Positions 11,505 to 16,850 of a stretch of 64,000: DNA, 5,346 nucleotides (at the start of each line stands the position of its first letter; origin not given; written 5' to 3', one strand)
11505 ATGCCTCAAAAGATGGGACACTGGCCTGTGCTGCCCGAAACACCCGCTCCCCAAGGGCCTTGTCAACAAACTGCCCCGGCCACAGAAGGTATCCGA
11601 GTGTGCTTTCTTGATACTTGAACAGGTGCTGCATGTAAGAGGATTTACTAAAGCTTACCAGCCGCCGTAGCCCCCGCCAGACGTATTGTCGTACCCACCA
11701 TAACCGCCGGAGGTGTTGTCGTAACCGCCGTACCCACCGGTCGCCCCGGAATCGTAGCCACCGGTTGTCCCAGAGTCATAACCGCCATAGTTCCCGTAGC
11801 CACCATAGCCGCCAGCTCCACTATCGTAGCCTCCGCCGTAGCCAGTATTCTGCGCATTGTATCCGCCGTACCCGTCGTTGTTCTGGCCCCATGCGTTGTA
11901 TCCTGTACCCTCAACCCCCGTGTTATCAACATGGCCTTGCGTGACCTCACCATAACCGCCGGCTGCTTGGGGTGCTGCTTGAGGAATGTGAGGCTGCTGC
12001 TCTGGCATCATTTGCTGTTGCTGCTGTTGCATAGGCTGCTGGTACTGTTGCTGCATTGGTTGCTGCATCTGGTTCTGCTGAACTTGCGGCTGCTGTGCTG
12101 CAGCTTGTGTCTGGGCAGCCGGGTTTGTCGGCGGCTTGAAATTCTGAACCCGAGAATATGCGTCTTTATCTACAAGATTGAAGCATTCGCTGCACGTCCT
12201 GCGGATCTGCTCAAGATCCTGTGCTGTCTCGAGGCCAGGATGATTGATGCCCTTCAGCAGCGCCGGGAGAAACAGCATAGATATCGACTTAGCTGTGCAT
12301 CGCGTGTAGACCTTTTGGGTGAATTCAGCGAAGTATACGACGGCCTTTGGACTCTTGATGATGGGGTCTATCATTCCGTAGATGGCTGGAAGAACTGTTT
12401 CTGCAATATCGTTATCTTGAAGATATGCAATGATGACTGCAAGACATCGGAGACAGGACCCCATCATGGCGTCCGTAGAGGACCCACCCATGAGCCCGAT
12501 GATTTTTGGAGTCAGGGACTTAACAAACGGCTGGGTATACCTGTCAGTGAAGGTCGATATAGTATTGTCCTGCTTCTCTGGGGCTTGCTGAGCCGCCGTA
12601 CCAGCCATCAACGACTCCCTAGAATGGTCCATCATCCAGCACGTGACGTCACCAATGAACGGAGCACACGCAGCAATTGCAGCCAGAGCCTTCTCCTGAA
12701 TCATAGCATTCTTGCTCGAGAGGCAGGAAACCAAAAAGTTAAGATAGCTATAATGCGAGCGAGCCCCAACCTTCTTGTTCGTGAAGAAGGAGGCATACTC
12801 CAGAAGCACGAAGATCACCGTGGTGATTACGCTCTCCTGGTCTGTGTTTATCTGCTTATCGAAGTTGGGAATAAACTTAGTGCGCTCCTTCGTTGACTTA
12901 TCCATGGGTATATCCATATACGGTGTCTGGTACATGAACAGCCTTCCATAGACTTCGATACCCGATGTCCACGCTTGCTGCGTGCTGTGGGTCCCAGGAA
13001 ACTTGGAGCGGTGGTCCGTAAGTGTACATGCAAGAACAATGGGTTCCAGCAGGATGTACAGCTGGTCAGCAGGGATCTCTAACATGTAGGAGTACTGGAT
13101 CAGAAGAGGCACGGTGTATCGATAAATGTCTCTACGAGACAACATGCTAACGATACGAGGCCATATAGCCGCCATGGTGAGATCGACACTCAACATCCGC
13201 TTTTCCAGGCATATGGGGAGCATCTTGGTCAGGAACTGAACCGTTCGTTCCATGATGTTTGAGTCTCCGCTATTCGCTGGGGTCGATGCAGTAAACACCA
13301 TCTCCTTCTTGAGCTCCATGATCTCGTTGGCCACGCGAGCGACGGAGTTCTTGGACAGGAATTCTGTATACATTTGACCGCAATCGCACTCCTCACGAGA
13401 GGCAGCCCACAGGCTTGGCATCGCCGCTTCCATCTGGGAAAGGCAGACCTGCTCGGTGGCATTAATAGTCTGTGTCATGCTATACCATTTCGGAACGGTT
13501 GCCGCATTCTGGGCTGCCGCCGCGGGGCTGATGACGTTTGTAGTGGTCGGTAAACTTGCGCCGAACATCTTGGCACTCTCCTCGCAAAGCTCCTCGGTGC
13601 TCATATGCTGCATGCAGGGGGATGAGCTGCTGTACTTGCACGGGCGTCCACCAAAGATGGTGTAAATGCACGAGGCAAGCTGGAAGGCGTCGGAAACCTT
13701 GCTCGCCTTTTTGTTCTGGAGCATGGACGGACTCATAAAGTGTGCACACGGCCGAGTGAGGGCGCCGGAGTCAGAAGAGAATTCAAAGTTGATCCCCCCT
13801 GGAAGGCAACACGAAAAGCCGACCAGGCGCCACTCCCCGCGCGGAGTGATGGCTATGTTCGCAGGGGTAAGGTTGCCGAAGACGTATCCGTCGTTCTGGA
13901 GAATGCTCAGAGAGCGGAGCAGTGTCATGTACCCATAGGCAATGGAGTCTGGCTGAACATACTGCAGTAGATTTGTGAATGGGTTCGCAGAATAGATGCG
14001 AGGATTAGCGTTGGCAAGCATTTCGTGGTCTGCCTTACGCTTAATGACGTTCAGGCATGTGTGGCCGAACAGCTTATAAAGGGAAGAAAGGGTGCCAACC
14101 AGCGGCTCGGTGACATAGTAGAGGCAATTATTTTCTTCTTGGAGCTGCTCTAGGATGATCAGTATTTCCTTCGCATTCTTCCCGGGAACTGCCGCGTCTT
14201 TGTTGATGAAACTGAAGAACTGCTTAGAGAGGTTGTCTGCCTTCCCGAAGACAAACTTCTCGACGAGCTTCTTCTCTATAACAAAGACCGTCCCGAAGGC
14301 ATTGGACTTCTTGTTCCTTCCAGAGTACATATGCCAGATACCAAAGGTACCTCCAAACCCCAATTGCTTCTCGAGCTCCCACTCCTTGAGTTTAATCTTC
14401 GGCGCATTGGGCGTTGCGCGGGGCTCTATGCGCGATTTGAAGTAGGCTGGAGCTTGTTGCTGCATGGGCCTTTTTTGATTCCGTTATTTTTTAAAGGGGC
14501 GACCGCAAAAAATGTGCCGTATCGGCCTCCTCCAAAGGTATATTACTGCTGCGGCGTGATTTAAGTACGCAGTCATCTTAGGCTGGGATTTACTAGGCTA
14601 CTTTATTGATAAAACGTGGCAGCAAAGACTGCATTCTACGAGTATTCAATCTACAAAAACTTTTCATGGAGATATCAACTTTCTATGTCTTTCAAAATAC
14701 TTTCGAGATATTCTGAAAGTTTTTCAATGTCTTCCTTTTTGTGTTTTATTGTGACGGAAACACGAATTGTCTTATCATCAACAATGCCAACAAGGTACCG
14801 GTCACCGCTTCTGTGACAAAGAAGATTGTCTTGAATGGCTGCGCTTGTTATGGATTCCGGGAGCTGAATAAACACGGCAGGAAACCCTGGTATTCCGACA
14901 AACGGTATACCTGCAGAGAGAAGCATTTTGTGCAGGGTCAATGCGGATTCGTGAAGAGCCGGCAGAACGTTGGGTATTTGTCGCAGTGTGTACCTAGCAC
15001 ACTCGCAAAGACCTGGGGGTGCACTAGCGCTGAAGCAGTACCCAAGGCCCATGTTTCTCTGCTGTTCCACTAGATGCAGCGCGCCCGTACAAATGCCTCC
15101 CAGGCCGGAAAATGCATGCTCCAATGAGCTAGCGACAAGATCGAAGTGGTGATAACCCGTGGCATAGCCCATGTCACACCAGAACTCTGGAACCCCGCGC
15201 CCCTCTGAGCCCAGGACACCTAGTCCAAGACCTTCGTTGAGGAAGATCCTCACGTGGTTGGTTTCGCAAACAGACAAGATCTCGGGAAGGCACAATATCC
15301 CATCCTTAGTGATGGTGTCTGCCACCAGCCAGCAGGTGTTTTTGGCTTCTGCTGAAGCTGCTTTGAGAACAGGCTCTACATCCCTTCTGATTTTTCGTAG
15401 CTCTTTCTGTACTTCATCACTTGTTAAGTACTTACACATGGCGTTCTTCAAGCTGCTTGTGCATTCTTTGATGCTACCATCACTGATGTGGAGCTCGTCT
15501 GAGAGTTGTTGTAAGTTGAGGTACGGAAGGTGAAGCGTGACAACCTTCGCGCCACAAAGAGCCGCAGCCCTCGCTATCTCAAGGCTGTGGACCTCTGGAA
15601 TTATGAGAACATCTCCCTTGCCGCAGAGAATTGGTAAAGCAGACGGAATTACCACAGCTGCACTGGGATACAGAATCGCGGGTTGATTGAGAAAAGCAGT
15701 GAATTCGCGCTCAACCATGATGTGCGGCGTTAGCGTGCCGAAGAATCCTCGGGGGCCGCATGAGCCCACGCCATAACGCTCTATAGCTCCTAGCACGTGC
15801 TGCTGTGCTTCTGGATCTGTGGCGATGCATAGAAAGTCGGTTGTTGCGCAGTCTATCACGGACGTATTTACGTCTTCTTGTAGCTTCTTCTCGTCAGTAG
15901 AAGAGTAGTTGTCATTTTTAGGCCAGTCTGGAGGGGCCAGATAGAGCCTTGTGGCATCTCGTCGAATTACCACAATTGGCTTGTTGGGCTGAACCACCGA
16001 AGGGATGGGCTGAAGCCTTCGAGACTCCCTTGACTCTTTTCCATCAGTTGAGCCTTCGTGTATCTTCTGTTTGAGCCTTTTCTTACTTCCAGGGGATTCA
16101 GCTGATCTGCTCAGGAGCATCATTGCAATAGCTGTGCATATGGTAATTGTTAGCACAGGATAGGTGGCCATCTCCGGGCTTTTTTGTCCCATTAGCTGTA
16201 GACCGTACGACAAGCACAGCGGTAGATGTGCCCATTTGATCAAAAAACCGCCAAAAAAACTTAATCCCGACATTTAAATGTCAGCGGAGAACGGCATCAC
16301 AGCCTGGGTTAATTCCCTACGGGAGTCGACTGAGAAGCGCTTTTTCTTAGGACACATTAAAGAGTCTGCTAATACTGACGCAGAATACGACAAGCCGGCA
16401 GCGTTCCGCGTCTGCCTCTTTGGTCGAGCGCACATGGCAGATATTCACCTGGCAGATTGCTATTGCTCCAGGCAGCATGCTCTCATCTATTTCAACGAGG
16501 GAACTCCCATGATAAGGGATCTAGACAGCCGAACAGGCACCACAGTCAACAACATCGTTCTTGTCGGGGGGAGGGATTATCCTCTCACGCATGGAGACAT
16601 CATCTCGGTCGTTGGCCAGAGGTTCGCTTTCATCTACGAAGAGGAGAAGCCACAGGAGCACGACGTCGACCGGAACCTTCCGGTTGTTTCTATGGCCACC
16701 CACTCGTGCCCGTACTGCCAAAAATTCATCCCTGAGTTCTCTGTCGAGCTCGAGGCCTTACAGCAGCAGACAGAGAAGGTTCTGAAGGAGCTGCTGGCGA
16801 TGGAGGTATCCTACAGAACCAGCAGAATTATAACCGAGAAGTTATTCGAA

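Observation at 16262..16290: Two divergent genes (sphingolipid-synthesis LCB1 and an FHA-domain protein) start 4 bp apart inside a perfect 14-bp palindrome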

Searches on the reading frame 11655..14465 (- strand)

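Call 5: search_protein_families(library=pfam, proteins=[window:11655-14465:-], max_evalue=0.01)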
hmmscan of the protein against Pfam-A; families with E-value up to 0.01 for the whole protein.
window:11655-14465:- (936 aa): 1 family
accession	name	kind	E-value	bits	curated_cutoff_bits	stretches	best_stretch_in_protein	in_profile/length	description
PF00069.31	Pkinase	-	0.0086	15.9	31.7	0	178-296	103-215/263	Protein kinase domain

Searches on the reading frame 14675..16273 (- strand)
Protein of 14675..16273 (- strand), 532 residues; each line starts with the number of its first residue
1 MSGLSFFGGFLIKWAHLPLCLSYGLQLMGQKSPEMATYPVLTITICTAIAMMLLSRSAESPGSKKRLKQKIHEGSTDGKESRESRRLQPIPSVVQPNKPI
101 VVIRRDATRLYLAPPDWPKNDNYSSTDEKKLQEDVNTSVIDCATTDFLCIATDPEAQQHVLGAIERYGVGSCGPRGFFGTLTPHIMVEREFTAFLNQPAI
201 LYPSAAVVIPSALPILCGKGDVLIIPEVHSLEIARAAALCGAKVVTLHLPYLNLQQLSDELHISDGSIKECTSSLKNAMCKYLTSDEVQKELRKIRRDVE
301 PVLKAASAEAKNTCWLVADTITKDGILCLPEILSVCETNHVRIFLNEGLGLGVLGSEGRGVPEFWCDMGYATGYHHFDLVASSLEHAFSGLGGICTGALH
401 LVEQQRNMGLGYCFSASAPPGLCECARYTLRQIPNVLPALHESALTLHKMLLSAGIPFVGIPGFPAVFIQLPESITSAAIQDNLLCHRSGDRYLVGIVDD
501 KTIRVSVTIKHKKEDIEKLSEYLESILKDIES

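Call 4: list_cluster_members(proteins=[window:14675-16273:-, window:16278-17597:+, window:17666-19192:-, window:11655-14465:-])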
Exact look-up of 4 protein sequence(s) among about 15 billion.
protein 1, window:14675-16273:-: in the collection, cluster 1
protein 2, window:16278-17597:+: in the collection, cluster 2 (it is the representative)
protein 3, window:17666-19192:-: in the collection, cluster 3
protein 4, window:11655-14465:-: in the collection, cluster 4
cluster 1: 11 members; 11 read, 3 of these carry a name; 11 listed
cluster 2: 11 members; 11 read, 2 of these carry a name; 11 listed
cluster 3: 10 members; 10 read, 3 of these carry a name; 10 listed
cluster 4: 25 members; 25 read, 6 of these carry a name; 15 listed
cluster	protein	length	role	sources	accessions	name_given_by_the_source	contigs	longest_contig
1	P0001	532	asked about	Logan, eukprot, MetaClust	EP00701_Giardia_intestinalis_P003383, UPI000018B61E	XP_001707207.1 Serine palmitoyltransferase 1 [Giardia lamblia ATCC 50803] | status=active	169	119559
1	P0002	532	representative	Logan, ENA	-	-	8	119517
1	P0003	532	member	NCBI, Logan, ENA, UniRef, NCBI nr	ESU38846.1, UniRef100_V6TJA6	Serine palmitoyltransferase [Giardia duodenalis] | Serine palmitoyltransferase n=1 Tax=Giardia intestinalis TaxID=5741 RepID=V6TJA6_GIAIN | Serine palmitoyltransferase [Giardia intestinalis]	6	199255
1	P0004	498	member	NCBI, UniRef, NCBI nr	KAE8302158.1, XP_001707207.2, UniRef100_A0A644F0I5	Serine palmitoyltransferase 1 [Giardia duodenalis] | Serine palmitoyltransferase 1 n=1 Tax=Giardia intestinalis (strain ATCC 50803 / WB clone ... | Serine palmitoyltransferase 1 [Giardia intestinalis]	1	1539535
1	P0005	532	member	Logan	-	-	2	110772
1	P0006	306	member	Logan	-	-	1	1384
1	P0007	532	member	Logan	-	-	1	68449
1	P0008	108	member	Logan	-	-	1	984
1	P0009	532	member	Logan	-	-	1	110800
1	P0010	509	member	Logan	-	-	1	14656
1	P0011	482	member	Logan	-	-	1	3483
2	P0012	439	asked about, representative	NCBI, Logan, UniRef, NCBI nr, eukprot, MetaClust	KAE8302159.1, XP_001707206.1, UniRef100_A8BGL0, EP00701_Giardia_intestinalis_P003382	FHA domain-containing protein [Giardia duodenalis] | FHA domain-containing protein n=1 Tax=Giardia intestinalis (strain ATCC 50803 / WB clone ... | FHA domain-containing protein [Giardia intestinalis]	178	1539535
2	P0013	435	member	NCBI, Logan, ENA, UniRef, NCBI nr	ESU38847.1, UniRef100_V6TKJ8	FHA domain family protein [Giardia duodenalis] | FHA domain family protein n=1 Tax=Giardia intestinalis TaxID=5741 RepID=V6TKJ8_GIAIN | FHA domain family protein [Giardia intestinalis]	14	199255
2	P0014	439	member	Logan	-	-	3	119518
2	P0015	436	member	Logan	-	-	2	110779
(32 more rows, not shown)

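Call 5: search_protein_families(library=pfam, proteins=[window:14675-16273:-], max_evalue=0.01)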
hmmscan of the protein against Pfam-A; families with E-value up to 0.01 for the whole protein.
window:14675-16273:- (532 aa): 1 family
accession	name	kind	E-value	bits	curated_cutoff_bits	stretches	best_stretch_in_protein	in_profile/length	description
PF00155.27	Aminotran_1_2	-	8.1e-06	25.7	19.7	0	163-261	25-137/361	Aminotransferase class I and II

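Call 7: find_homologous_proteins(query=window:14675-16273:-, max_evalue=1e-10)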
Query window:14675-16273:- (532 aa): 237 proteins with E <= 1e-10 among 8000 candidates; the best 120 are listed.
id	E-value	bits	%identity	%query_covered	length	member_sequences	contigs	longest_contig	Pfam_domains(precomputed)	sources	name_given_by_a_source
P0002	0.0e+0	1210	99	100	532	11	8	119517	-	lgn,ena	-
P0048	1.3e-297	1005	87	93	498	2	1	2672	PF00155.28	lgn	-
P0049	7.8e-243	825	71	97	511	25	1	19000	PF00155.28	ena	-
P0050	2.3e-237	807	72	93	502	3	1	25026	PF00155.28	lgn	-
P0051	2.6e-226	770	70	93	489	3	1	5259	PF00155.28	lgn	-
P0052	1.8e-94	335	43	82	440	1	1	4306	PF00155.28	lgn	-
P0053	4.1e-93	331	44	82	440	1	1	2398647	PF00155.28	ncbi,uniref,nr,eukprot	ncbi:Serine palmitoyltransferase 1 [Giardia muris]|uniref:serine C-palmitoyltransferase n=1 Tax=Giar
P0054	2.9e-74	268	39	74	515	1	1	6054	PF00155.28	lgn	-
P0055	5.5e-38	149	28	67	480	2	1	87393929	PF00155.28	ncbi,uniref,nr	ncbi:serine palmitoyltransferase 1 [Patella vulgata]|uniref:serine palmitoyltransferase 1 n=1 Tax=Pa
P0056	2.0e-37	147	32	63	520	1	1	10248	PF00155.28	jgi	jgi:7-keto-8-aminopelargonate synthetase-like enzyme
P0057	2.0e-37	147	32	63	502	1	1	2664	PF00155.28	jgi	jgi:serine palmitoyltransferase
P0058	5.2e-36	142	29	74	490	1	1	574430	PF00155.28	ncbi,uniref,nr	ncbi:serine palmitoyltransferase-1 [Elysia marginata]|uniref:Serine palmitoyltransferase 1 n=1 Tax=E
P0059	8.5e-36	142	31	60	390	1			PF00155.28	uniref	uniref:Serine palmitoyltransferase 1 n=1 Tax=Arion vulgaris TaxID=1028688 RepID=A0A0B6Y1E3_9EUPU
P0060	1.8e-35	140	32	59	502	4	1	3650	PF00155.28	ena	-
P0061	1.0e-34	138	31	58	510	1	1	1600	PF00155.28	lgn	-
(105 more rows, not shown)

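Call 10: find_encoding_contigs(protein=P0049, flank=3000, max_places=2)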
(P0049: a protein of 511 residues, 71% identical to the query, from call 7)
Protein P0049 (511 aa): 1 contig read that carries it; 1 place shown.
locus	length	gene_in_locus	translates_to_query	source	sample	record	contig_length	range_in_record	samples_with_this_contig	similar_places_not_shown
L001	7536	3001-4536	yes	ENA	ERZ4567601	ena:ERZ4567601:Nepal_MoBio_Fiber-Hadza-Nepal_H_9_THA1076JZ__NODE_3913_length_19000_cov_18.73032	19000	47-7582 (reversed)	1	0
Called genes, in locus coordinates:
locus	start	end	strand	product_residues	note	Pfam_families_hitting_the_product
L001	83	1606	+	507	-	PF05495:zf-CHY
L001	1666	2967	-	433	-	PF00498:FHA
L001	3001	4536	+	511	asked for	PF00155:Aminotran_1_2 (faint)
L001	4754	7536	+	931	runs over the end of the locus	-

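Call 11: find_encoding_contigs(protein=P0048, flank=3000, max_places=2)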
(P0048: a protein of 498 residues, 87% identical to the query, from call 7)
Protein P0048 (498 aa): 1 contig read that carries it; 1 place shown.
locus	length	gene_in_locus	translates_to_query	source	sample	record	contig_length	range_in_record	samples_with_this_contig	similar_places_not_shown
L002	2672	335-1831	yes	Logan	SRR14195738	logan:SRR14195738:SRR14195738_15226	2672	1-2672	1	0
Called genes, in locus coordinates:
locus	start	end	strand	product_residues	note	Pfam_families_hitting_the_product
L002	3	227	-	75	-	?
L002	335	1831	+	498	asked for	PF00155:Aminotran_1_2 (faint)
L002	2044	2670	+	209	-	?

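Call 12: find_encoding_contigs(protein=P0050, flank=3000, max_places=2)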
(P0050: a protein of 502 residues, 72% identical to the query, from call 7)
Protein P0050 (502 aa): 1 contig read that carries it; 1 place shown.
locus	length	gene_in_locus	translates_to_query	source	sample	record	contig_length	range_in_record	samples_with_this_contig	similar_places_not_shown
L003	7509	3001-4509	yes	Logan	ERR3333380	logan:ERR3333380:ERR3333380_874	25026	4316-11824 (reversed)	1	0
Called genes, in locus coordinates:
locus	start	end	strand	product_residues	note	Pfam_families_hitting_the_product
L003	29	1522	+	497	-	PF05495:zf-CHY, PF13639:zf-RING_2 (weak)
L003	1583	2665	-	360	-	-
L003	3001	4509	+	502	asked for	PF00155:Aminotran_1_2 (faint)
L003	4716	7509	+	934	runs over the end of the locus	-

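Call 13: find_encoding_contigs(protein=P0051, flank=3000, max_places=2)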
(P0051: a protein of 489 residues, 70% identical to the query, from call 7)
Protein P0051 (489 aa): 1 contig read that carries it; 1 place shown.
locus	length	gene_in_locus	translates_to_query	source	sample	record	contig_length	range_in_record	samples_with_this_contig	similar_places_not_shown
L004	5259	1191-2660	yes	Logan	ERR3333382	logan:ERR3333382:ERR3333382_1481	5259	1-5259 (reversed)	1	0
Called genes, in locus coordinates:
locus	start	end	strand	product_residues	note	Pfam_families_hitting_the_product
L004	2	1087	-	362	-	?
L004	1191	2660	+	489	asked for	PF00155:Aminotran_1_2 (faint)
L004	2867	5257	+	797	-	?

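Call 14: find_encoding_contigs(protein=P0053, flank=3000, max_places=2)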
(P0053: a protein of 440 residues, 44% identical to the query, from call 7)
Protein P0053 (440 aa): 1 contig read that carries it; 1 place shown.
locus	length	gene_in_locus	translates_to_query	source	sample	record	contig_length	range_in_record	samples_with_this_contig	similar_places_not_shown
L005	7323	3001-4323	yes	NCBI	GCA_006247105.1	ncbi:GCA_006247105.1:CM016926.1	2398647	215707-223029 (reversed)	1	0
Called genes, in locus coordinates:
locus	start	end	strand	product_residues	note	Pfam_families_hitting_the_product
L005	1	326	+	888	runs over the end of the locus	-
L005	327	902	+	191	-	PF01868:RNase_P-MRP_p29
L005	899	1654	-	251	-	-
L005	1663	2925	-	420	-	PF16697:Yop-YscD_cpl, PF00498:FHA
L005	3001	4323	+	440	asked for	PF00155:Aminotran_1_2 (weak)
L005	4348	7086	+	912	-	-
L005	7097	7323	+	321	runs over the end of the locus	-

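Call 35: find_encoding_contigs(protein=window:14675-16123:-, flank=3000, max_places=4)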
Protein window:14675-16123:- (482 aa): 1 contig read that carries it; 1 place shown.
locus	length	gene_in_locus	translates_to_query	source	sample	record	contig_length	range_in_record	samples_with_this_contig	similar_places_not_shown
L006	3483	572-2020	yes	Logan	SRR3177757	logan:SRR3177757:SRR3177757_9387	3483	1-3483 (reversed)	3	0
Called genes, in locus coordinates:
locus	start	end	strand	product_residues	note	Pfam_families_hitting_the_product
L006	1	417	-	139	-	?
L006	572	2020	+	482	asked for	PF00155:Aminotran_1_2 (faint)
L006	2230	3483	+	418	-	?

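Call 38: find_encoding_contigs(protein=P0054, flank=3000, max_places=2)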
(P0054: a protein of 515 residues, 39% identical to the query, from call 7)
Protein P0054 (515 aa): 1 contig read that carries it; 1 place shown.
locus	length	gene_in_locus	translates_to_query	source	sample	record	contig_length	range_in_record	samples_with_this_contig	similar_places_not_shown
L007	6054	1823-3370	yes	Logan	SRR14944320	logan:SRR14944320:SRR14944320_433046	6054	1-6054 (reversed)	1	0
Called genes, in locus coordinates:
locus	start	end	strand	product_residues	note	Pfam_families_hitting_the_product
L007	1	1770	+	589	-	?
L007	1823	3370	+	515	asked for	PF00155:Aminotran_1_2 (faint)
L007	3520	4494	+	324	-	PF13870:CCDC113_CCDC96_CC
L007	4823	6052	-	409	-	?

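Call 45: find_encoding_contigs(protein=P0052, flank=2000, max_places=1)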
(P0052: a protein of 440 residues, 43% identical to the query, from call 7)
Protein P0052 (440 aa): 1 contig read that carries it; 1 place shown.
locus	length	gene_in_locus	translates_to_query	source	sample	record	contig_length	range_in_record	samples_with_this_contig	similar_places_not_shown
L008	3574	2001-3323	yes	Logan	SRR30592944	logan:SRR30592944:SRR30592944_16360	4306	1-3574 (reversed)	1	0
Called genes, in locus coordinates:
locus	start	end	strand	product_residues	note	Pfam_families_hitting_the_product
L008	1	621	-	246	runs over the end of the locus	-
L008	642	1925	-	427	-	PF16697:Yop-YscD_cpl, PF00498:FHA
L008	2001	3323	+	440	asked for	PF00155:Aminotran_1_2 (weak)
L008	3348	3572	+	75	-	?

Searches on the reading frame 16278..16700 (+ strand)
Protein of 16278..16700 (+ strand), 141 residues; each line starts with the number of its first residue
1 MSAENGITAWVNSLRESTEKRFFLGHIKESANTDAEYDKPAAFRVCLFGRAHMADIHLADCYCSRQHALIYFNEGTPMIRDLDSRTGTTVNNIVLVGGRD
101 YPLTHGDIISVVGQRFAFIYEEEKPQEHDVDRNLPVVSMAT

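Call 44: find_related_loci(query=window:16278-16700:+, collection=metagenome_contigs, flank=1500)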
Query window:16278-16700:+ (141 aa) in metagenome_contigs; peptide patterns used: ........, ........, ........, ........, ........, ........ (x = any residue, [..] = any of these).
95 stretches matched a pattern, but none encodes a relative of the query by tblastn (E <= 1e-3).
